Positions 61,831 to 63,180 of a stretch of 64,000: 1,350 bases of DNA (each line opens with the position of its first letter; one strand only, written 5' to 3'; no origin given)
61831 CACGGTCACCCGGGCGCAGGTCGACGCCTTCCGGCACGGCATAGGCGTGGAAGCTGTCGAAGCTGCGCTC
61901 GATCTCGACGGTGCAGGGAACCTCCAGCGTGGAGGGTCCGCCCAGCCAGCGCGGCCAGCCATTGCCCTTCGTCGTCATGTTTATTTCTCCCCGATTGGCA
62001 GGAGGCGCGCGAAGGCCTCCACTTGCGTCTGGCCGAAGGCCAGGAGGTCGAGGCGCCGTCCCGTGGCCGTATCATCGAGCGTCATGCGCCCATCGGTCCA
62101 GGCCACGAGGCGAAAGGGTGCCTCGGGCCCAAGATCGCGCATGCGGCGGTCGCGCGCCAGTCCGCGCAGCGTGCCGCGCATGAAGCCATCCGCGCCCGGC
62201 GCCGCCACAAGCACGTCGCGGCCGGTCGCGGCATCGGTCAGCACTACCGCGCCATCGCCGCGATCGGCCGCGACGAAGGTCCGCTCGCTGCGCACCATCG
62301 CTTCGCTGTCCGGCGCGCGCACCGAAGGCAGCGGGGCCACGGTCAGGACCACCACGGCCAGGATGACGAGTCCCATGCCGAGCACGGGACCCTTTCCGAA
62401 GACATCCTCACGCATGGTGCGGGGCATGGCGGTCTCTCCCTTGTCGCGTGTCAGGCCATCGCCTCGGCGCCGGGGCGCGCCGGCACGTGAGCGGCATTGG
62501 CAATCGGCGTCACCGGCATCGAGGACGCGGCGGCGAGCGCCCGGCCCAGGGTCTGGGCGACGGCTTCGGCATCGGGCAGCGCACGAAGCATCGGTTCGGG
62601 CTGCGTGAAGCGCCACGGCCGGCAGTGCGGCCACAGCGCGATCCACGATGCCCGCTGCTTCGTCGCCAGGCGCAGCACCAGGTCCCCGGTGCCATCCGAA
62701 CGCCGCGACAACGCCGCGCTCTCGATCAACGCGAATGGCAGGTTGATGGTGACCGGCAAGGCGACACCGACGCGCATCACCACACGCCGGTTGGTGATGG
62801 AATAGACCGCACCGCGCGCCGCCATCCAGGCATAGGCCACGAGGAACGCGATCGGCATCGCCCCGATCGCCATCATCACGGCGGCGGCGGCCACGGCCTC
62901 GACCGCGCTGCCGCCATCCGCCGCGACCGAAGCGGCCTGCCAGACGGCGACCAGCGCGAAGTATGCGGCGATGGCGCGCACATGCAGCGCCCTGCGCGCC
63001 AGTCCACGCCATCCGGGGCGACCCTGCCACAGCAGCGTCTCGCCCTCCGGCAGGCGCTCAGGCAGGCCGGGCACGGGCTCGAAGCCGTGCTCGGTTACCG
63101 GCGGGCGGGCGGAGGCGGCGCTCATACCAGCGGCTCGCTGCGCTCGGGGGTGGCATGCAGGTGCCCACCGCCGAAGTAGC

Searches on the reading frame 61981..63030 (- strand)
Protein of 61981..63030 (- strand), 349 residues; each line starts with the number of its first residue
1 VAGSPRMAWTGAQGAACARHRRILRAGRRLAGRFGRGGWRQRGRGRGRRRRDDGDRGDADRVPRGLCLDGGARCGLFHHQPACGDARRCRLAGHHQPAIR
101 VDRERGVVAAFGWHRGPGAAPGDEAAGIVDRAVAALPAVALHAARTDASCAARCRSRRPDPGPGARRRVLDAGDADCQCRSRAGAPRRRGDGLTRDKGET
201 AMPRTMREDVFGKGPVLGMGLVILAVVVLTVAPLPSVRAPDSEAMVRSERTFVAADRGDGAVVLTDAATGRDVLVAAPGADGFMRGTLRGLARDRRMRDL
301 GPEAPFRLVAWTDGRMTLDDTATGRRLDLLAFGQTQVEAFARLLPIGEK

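Call 22: search_protein_families(library=ncbifam, proteins=[window:61981-63030:-], max_evalue=1e-25)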
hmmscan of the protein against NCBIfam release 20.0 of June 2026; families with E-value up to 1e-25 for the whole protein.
window:61981-63030:- (349 aa): 1 family
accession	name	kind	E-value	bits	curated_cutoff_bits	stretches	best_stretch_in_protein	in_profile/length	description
TIGR03054.2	photo_alph_chp1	equivalog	1.5e-38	132.1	55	1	213-345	3-138/138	photosynthetic complex assembly protein PuhC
